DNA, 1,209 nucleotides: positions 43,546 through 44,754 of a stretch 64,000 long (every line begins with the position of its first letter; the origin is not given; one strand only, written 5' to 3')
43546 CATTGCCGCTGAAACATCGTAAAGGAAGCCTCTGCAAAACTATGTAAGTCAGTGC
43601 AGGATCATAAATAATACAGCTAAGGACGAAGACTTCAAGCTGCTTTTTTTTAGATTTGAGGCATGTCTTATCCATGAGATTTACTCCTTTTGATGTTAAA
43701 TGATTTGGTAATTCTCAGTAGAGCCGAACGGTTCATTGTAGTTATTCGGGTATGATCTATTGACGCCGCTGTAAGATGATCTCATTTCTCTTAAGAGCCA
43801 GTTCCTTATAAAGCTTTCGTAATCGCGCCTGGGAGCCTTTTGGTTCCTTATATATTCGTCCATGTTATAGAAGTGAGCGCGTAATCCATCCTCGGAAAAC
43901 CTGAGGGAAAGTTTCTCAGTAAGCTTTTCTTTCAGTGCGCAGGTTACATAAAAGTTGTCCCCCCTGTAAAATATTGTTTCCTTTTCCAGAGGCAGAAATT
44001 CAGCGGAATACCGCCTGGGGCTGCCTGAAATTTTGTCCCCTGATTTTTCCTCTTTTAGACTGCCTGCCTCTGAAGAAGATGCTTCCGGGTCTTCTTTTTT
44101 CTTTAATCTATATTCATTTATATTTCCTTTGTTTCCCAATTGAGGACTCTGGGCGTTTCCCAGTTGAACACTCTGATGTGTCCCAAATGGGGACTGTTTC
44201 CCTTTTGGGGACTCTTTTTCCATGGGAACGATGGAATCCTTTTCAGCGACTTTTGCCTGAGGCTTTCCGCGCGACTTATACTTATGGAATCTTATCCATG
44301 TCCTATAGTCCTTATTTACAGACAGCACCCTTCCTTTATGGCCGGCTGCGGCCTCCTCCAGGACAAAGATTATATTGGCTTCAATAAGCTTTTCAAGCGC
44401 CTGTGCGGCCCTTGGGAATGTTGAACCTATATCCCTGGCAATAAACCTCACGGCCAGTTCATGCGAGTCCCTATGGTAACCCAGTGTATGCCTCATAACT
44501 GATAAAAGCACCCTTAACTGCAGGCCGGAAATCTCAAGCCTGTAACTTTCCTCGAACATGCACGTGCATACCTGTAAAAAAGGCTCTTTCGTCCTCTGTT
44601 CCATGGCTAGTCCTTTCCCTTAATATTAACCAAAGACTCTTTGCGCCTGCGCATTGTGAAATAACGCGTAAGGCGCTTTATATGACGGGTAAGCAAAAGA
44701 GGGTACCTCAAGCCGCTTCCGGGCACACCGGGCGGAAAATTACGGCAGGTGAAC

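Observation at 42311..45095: Orphan lambda-like replication module with iteron-like repeats inside the initiator gene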

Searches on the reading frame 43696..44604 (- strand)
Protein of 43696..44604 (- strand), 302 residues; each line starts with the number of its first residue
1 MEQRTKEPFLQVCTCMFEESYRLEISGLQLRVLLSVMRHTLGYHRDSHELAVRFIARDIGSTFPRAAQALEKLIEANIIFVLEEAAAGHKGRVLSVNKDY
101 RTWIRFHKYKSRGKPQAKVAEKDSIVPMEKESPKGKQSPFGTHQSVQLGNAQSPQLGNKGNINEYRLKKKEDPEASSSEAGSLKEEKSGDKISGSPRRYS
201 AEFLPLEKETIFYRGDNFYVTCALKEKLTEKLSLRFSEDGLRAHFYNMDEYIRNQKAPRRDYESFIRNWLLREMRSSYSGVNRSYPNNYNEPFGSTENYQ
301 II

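Call 4: search_protein_families(library=pfam, proteins=[window:43696-44604:-], max_evalue=0.1)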
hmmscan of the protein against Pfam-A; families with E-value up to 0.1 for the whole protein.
window:43696-44604:- (302 aa): 1 family
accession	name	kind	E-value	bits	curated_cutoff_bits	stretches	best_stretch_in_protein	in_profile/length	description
PF04492.19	Phage_rep_O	-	1.8e-07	32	28.7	1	6-103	6-95/95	Bacteriophage replication protein O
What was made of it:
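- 43696..44604 (-): O-like replication initiator, 302 aa. It has an N-terminal winged-helix domain (about aa 10-105), a disordered linker (aa 109-197) and a C-terminal domain (aa 200-283). Pfam Phage_rep_O at 32.0 bits, above the gathering cut-off of 28.7 (call 4).
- On Phage_rep_O / lambda O-type initiators (Pfam PF04492; NCBIfam TIGR01610): Pfam PF04492 scores 32.0 bits against a gathering cut-off of 28.7, over aa 6-103 (call 4).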

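Call 5: search_protein_families(library=phrogs, proteins=[window:43696-44604:-], max_evalue=0.01)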
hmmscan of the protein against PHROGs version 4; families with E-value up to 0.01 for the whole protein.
window:43696-44604:- (302 aa): 6 families
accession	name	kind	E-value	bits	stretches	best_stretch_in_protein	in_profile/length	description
phrog_277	-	DNA, RNA and nucleotide metabolism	1.1e-09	39.1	1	9-188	29-185/318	replication initiation O-like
phrog_678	-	DNA, RNA and nucleotide metabolism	3.9e-09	37.5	1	9-184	32-218/346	replication initiation O-like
phrog_5810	-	DNA, RNA and nucleotide metabolism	1.4e-07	32.4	1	18-121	8-117/268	replication initiation protein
phrog_2365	-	DNA, RNA and nucleotide metabolism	4.1e-07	31.2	1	18-180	38-188/232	replication initiation O-like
phrog_16826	-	DNA, RNA and nucleotide metabolism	3.4e-06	27.5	1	6-103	8-99/341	DnaD-like helicase loader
phrog_18020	-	DNA, RNA and nucleotide metabolism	0.0041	18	1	20-84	24-89/248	replication initiation O-like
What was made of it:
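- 43696..44604 (-): PHROG families named 'replication initiation O-like' (call 5).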

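Call 12: find_homologous_proteins(query=window:43696-44604:-)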
Query window:43696-44604:- (302 aa): 1 proteins with E <= 0.001 among 1134 candidates.
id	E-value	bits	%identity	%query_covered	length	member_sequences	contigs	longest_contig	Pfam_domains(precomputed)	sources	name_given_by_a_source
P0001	1.8e-198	676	100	100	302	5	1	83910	PF04492.20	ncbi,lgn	ncbi:MAG: replication protein [Bacteroidota bacterium]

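Call 13: find_encoding_contigs(protein=window:43696-44604:-, flank=10000)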
Protein window:43696-44604:- (302 aa): 13 contigs read that carry it; 6 places shown.
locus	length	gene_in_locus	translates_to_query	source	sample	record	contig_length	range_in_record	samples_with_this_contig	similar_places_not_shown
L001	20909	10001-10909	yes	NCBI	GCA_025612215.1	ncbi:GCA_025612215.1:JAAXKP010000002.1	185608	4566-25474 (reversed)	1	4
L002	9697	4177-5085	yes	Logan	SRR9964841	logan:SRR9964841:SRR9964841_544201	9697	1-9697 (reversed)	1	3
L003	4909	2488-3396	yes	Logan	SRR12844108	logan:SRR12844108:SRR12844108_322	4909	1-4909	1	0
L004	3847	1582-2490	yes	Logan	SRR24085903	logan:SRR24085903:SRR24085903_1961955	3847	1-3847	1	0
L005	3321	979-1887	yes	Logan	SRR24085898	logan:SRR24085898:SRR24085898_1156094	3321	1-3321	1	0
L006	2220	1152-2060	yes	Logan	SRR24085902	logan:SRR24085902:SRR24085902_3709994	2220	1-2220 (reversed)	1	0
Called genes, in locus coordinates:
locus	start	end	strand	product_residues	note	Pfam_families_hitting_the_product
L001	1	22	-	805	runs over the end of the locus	PF13620:CarboxypepD_reg, PF13715:CarbopepD_reg_2, PF07715:Plug (faint), PF00593:TonB_dep_Rec_b-barrel, PF14905:OMP_b-brl_3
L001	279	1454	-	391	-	PF07228:SpoIIE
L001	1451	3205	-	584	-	PF13187:Fer4_9 (weak), PF13237:Fer4_10 (weak), PF02906:Fe_hyd_lg_C, PF04060:FeS, PF13188:PAS_8 (weak)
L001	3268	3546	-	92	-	PF01257:2Fe-2S_thioredx (weak)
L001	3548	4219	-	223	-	PF06971:Put_DNA-bind_N, PF02629:CoA_binding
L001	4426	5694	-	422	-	PF07494:Reg_prop (faint), PF18962:Por_Secre_tail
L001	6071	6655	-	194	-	-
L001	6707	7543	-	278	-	-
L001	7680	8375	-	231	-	PF00657:Lipase_GDSL, PF13472:Lipase_GDSL_2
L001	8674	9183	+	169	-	PF13302:Acetyltransf_3, PF00583:Acetyltransf_1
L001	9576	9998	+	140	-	-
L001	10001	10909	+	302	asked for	PF04492:Phage_rep_O (weak)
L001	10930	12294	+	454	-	PF13481:AAA_25 (weak), PF03796:DnaB_C, PF06745:ATPase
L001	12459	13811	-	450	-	PF15902:Sortilin-Vps10 (faint), PF02012:BNR (faint), PF14870:PSII_BNR (weak), PF18962:Por_Secre_tail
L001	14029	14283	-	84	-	PF10387:DUF2442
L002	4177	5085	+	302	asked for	PF04492:Phage_rep_O (weak)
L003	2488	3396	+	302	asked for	PF04492:Phage_rep_O (weak)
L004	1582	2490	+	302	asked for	PF04492:Phage_rep_O (weak)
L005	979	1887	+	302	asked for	PF04492:Phage_rep_O (weak)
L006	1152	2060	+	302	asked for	PF04492:Phage_rep_O (weak)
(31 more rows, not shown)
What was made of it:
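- Checked: The helicase is 42311-43675 (-), 454 aa. The O-like gene is 43696-44604 (-), 302 aa. The upstream ORF is 44607-45029 (-), 140 aa as called by gene finders in call 13; the longest ORF reaches 45095 (162 aa).
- The module is fixed at one chromosomal site in six samples (call 13).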

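Call 25: search_protein_representatives(protein=window:43696-44604:-)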
Query: 302 residues. Proteins with E-value up to 0.001 (for the whole library): 660; up to 1e-10: 28; up to 1e-30: 1. The best 150 are listed.
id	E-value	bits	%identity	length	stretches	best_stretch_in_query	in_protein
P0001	5.7e-199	675.8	100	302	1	1-302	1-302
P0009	4.2e-27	111.8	38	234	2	6-106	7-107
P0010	5.6e-23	98.2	57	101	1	198-285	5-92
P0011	2.6e-18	82.9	41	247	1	8-113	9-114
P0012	6.5e-18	81.6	41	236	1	10-179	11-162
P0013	2.3e-15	73.3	30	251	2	8-108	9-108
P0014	2.5e-15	73.1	37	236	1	11-110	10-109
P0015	7.0e-15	71.7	28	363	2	4-101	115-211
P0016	2.1e-14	70.1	39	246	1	9-107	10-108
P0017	2.9e-14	69.6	39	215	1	9-109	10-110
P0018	1.0e-13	67.9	33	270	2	198-300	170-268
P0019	5.1e-13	65.6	29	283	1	7-172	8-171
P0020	5.2e-13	65.5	34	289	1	5-135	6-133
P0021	9.4e-13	64.7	38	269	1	8-103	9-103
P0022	1.6e-12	64.0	28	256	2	7-105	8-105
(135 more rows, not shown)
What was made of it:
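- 43696..44604 (-): 660 relatives by full phmmer, aligned over aa 1-105 (call 25).
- On Phage_rep_O / lambda O-type initiators (Pfam PF04492; NCBIfam TIGR01610): 660 phmmer relatives align over aa 1-105 (call 25).
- Closest known: Uncultured relatives L012, L013 and L011. Same: They are the closest initiators at 38-41% identity in the N-terminal domain (call 25).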

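Call 27: find_encoding_contigs(protein=P0009, flank=6000, max_places=3)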
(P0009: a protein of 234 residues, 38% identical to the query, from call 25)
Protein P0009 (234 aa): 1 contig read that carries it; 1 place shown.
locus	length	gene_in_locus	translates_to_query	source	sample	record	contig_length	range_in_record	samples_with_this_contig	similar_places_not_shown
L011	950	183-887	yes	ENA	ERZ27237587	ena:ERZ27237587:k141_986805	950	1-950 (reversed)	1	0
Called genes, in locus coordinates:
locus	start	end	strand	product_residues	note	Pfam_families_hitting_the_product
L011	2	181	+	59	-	?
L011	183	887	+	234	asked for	PF04492:Phage_rep_O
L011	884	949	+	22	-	?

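Call 28: find_encoding_contigs(protein=P0011, flank=6000, max_places=3)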
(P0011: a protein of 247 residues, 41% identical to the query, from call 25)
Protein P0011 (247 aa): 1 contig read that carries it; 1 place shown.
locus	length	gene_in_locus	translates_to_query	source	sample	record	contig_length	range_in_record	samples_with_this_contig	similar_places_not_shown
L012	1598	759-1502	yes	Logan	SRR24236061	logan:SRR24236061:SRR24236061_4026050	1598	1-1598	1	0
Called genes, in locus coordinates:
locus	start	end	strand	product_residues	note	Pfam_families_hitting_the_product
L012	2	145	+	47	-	?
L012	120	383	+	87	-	-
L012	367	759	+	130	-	-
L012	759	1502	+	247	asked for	PF04492:Phage_rep_O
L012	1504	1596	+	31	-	?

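Call 29: find_encoding_contigs(protein=P0012, flank=6000, max_places=3)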
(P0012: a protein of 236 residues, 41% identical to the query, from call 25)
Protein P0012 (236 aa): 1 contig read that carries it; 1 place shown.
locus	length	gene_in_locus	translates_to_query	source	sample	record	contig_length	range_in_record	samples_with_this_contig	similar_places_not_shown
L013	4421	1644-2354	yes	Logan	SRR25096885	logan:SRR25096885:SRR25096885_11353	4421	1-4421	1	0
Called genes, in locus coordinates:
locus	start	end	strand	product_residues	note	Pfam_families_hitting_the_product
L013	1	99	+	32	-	?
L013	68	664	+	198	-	-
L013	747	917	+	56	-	PF21983:NikA-like (weak), PF01402:RHH_1 (weak)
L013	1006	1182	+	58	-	-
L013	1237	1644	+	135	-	-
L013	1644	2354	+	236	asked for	PF04492:Phage_rep_O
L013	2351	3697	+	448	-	PF03796:DnaB_C, PF06745:ATPase (weak), PF01656:CbiA (weak)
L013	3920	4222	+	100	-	-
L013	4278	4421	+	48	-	?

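Call 30: find_encoding_contigs(protein=P0018, flank=6000, max_places=3)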
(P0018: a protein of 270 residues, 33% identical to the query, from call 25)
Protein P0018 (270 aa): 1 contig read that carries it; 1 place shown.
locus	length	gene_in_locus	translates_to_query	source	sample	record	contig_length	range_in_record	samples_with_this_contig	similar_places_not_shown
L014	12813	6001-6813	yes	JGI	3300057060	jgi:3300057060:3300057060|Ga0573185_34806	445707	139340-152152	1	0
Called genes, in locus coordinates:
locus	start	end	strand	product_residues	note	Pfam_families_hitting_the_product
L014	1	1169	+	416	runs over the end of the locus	PF02463:SMC_N, PF13175:AAA_15, PF13476:AAA_23, PF13304:AAA_21, PF13175:AAA_15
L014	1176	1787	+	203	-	PF14103:DUF4276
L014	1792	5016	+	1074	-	PF04313:HSDR_N, PF04851:ResIII, PF18766:SWI2_SNF2, PF22679:T1R_D3-like, PF11867:T1RH-like_C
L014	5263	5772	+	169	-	-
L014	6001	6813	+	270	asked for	PF04492:Phage_rep_O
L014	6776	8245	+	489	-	PF03796:DnaB_C, PF06745:ATPase (weak)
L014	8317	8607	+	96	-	-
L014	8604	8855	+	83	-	-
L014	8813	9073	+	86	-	-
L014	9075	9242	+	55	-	-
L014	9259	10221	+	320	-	PF13102:Phage_int_SAM_5, PF00589:Phage_integrase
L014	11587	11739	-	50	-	-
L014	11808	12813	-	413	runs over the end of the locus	-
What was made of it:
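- Closest known: Uncultured relatives L012, L013 and L011. Same: L013 and L014 have a DnaB_C helicase directly downstream (calls 29, 30).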

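Call 48: find_related_loci(query=window:43696-44604:-, collection=metagenome_contigs, flank=10000)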
Query window:43696-44604:- (302 aa) in metagenome_contigs; peptide patterns used: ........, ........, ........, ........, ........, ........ (x = any residue, [..] = any of these).
205 stretches matched a pattern, but none encodes a relative of the query by tblastn (E <= 1e-3).

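Call 53: search_dna_similar(query=window:43696-44604:-, collection=phages, mode=protein, max_evalue=0.001, max_rows=20)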
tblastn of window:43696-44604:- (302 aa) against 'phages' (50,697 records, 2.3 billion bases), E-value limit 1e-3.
Records with a match: 4; places in all: 4; records where one place covers at least 80% of the query: 0.
Best place of each record, by identity: <60% 4.
By first word of the organism name: Caldibacillus 1; Virgibacillus 1; Halomonas 1; Bacillus 1.
By host as written in the record: Caldibacillus debilis GB1 1; Virgibacillus halotolerans 1; Halomonas sp. H5 1; Bacillus sp. 1.
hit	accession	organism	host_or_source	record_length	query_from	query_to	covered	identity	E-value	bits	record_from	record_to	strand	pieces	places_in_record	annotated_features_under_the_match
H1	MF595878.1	Caldibacillus phage CBP1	Caldibacillus debilis GB1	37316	9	103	31%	34.7%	1e-9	65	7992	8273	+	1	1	replication protein O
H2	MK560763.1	Virgibacillus phage Mimir87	Virgibacillus halotolerans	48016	4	103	33%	31.7%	8e-11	69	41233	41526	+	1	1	replication protein O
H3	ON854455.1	Halomonas phage YPHTV-1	Halomonas sp. H5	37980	4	111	36%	28.7%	1e-10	68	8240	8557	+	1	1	replication protein O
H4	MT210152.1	Bacillus phage vB_Bacillus_1020A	Bacillus sp.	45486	11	103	31%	30.1%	5e-8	60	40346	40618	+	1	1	hypothetical protein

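Call 55: find_related_loci(query=window:43696-44604:-, collection=viral_contigs, flank=10000)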
Query window:43696-44604:- (302 aa) in viral_contigs; peptide patterns used: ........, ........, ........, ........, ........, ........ (x = any residue, [..] = any of these).
12 stretches matched a pattern, but none encodes a relative of the query by tblastn (E <= 1e-3).
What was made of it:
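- Tried and rejected: The initiator found none in metagenome_contigs (call 48) or viral_contigs (call 55).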

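Call 56: find_related_loci(query=P0012, collection=viral_contigs, flank=10000)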
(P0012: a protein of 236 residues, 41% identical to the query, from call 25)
Query P0012 (236 aa) in viral_contigs; peptide patterns used: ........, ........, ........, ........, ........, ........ (x = any residue, [..] = any of these).
64 stretches matched a pattern; 31 encode a relative of the query (tblastn E <= 1e-3); 31 distinct loci.
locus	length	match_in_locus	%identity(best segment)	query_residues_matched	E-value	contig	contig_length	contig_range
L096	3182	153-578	47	1-149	5e-32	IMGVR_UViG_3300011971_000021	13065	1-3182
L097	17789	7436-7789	43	1-122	5e-28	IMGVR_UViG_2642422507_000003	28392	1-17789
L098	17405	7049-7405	43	1-123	4e-28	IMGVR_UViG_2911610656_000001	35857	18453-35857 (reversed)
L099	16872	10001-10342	43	1-115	1e-27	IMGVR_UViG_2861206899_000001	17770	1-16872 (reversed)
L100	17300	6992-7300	47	1-104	2e-27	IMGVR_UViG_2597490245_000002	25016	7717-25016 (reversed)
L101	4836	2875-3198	44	1-109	4e-27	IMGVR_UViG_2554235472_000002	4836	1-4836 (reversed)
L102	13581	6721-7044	45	1-109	3e-27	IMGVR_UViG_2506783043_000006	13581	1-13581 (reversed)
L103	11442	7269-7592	45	1-109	3e-27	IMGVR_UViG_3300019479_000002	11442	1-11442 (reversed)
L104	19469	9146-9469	44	1-109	1e-26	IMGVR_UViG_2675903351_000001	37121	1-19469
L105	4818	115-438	45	1-109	1e-26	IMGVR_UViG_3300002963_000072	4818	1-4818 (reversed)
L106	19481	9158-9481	44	1-109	2e-26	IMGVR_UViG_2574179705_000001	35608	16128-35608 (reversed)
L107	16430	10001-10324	45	1-109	4e-26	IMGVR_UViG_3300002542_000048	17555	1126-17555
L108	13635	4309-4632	45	1-109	3e-26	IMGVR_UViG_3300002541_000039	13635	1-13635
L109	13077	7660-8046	41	1-138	4e-26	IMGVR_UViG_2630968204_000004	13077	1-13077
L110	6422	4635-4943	45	1-104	4e-26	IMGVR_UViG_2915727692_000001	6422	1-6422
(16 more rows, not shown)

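Call 57: find_related_loci(query=P0018, collection=viral_contigs, flank=10000)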
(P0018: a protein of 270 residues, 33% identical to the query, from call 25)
Query P0018 (270 aa) in viral_contigs; peptide patterns used: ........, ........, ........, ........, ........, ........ (x = any residue, [..] = any of these).
5 stretches matched a pattern; 2 encode a relative of the query (tblastn E <= 1e-3); 2 distinct loci.
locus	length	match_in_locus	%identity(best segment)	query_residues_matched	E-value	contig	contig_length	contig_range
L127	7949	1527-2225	23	27-248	8e-10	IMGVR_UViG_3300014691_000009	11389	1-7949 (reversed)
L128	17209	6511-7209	23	27-248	8e-10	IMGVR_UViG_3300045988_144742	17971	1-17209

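Call 62: search_solved_structures(query=A3, max_evalue=1)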
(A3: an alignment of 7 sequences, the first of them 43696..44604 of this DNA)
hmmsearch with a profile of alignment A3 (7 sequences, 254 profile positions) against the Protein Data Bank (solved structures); distinct sequences matched with E-value up to 1: 1.
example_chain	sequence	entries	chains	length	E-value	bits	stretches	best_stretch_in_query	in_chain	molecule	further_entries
4ix9_A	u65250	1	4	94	0.32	13.8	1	170-213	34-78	V-type proton ATPase subunit F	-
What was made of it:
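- Tried and rejected: No solved structure matches the initiator profile by sequence (call 62).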

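Call 77: predict_structure(alignment_id=A2)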
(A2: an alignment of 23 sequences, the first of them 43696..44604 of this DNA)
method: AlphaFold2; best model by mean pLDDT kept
length: 302 residues; sequences in the alignment: 23
mean_pLDDT: 71.2   pTM: 0.44
mean pLDDT of the five models: 71.2, 71.0, 69.9, 69.1, 68.7
residues with pLDDT >= 90: 118; 70-90: 47; 50-70: 36; < 50: 101
segments of 3 or more residues with pLDDT < 50: 1-5, 109-113, 129-138, 140-155, 160-197, 284-302
pLDDT, mean of each block of 10 residues (from residue 1): 50 83 94 96 92 97 97 96 88 95 75 49 51 44 38 48 48 39 39 47 70 92 93 89 95 81 89 83 45 42 44
secondary structure, 60 per line:
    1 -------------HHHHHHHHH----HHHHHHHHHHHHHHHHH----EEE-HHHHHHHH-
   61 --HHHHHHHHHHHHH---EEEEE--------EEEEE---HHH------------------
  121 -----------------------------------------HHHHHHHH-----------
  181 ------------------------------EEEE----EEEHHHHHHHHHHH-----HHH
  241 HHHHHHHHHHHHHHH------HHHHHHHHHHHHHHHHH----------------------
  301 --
elements in order: H14-22 H27-43 E48-50 H52-59 H63-75 E79-83 E92-96 H162-169 E211-214 E219-221 H222-232 H238-255 H262-278
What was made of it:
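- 43696..44604 (-): AlphaFold2 with alignment gives pLDDT above 90 for the N- and C-terminal domains and below 50 for the linker (call 77).
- The AlphaFold2 model places aa 130-172, encoded by the iterons and the A/T tract, inside the pLDDT<50 linker (call 77).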

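Call 79: fold_search(model_id=the predicted structure, library=pdb)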
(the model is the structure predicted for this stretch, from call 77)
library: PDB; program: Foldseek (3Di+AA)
matches with E <= 10: 1578; with E <= 0.001: 0
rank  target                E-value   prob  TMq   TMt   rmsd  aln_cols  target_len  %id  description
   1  2nyx_B                6.0e-03  1.00  0.21  0.40   7.4       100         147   15  Crystal structure of RV1404 from Mycobacterium tuberculosis (released 2006-12-05)
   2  5f7q_E                6.4e-03  1.00  0.20  0.15   7.2        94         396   17  ROK repressor Lmo0178 from Listeria monocytogenes bound to operator (released 2016-09-07)
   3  5f7q_L                6.4e-03  1.00  0.17  0.14   8.1        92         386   17  ROK repressor Lmo0178 from Listeria monocytogenes bound to operator (released 2016-09-07)
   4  4omz_B                7.6e-03  1.00  0.20  0.55   9.5        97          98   18  Crystal Structure of NolR from Sinorhizobium fredii (released 2014-04-16)
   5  1sfx_B                9.5e-03  1.00  0.22  0.58   5.1        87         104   16  X-ray crystal structure of putative HTH transcription regulator from Archaeoglobus fulgidus (released 2004-08-03)
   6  2b0l_A                1.0e-02  1.00  0.22  0.57   5.1        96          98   22  C-terminal DNA binding domain of transcriptional pleiotropic repressor CodY. (released 2006-02-21)
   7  3gw2                  1.1e-02  1.00  0.19  0.55   6.0        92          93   14  Crystal structure of possible transcriptional regulatory protein (fragment 1-100) from Mycobacterium bovis. Northeast St (released 2009-04-21)
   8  1sfx_A                1.2e-02  1.00  0.22  0.55   4.8        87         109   15  X-ray crystal structure of putative HTH transcription regulator from Archaeoglobus fulgidus (released 2004-08-03)
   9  8c7t_A                1.2e-02  1.00  0.21  0.24   4.1        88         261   24  Unliganded transcriptional pleiotropic repressor CodY from Enterococcus faecalis (released 2023-06-28)
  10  3g3z_A                1.2e-02  1.00  0.20  0.39   5.9        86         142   15  The structure of NMB1585, a MarR family regulator from Neisseria meningitidis (released 2009-04-14)
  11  1s3j_A                1.3e-02  1.00  0.21  0.41   4.1        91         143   19  X-ray crystal structure of YusO protein from Bacillus subtilis (released 2004-04-13)
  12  7b0c_A                1.5e-02  1.00  0.18  0.35   3.9        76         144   29  [4Fe-4S]-NsrR complexed to 23-bp HmpA1 operator fragment (released 2022-06-01)
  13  9ff3                  1.6e-02  1.00  0.21  0.35   4.3        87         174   10  The structure of delta-ScoC, a global regulator protein from Geobacillus kaustophilus T-1 (released 2025-06-04)
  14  3r0a_A                1.6e-02  1.00  0.22  0.51   6.2       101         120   10  Possible transcriptional regulator from Methanosarcina mazei Go1 (gi 21227196) (released 2011-03-23)
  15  5f7q_C                1.7e-02  1.00  0.19  0.15   7.0        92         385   17  ROK repressor Lmo0178 from Listeria monocytogenes bound to operator (released 2016-09-07)
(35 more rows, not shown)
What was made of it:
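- On Phage_rep_O / lambda O-type initiators (Pfam PF04492; NCBIfam TIGR01610): The AlphaFold2 N-terminal domain has pLDDT above 90 and its best, though weak, Foldseek matches are winged-helix proteins (best E=6e-3; calls 77, 79).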

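Call 80: search_protein_families(library=padloc, proteins=[window:43696-44604:-], max_evalue=0.01)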
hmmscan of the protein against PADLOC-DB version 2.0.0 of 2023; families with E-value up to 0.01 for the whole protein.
window:43696-44604:- (302 aa): 0 families
